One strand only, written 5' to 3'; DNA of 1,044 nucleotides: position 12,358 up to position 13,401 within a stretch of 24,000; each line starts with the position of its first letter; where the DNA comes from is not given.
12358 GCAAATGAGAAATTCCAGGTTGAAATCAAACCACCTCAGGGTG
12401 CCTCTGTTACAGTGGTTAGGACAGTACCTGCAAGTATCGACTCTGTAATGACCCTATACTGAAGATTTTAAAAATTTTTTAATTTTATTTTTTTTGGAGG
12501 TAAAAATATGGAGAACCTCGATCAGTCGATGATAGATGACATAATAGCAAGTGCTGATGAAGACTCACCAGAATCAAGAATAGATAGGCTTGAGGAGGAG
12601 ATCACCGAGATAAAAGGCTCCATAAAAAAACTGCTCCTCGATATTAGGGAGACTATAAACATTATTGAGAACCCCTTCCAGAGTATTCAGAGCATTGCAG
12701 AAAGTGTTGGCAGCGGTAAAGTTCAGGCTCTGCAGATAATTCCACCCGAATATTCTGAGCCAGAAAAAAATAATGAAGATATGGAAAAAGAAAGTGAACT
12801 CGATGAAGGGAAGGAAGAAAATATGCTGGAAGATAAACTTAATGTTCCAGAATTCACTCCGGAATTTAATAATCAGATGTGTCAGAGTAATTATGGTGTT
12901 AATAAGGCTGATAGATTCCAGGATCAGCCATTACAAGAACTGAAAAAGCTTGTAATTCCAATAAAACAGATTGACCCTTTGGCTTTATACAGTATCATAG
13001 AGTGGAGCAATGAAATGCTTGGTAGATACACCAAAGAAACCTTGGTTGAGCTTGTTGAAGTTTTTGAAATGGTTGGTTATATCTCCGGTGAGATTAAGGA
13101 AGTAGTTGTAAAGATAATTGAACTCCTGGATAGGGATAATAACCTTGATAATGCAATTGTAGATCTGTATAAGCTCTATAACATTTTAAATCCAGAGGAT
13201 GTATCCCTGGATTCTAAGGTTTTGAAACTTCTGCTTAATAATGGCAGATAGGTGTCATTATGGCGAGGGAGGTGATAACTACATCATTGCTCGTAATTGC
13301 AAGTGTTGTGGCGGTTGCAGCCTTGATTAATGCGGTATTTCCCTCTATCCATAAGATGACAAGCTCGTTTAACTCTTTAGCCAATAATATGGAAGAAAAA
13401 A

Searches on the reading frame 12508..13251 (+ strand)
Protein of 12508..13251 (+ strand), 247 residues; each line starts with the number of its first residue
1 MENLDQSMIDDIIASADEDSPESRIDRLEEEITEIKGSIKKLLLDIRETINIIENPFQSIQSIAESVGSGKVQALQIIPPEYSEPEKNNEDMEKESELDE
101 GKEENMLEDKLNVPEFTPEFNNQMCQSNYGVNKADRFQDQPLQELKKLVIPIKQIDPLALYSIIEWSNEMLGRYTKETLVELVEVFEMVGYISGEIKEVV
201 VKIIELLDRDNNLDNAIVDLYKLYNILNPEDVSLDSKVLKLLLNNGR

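Call 4: search_protein_families(library=pfam, proteins=[window:12508-13251:+], max_evalue=0.01)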
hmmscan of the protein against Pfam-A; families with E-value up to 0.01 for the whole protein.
window:12508-13251:+ (247 aa): 0 families

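Call 6: search_protein_families(library=pfam, proteins=[window:12508-13251:+], max_evalue=0.001)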
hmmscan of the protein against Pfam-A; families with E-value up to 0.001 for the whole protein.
window:12508-13251:+ (247 aa): 0 families

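Call 16: search_protein_families(library=ncbifam, proteins=[window:12508-13251:+], max_evalue=0.01)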
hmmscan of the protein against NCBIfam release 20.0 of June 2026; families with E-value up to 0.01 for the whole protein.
window:12508-13251:+ (247 aa): 0 families

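Call 25: search_protein_families(library=pfam, proteins=[window:12508-13251:+], max_evalue=10)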
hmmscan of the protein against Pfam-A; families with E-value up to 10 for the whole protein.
window:12508-13251:+ (247 aa): 4 families
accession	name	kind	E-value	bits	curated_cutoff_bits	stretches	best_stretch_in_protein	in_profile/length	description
PF04659.18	Arch_fla_DE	-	0.046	14.1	21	1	159-210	15-66/96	Archaeal flagella protein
PF16746.10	BAR_3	-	0.092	12.8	31.7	1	18-72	8-64/235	BAR domain of APPL family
PF07889.17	DUF1664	-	0.2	12.1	34.6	1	24-68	67-114/124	Protein of unknown function (DUF1664)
PF10073.14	GapR_DNA-bd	-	0.63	10.1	22.6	1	24-44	11-31/72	GapR-like, DNA-binding domain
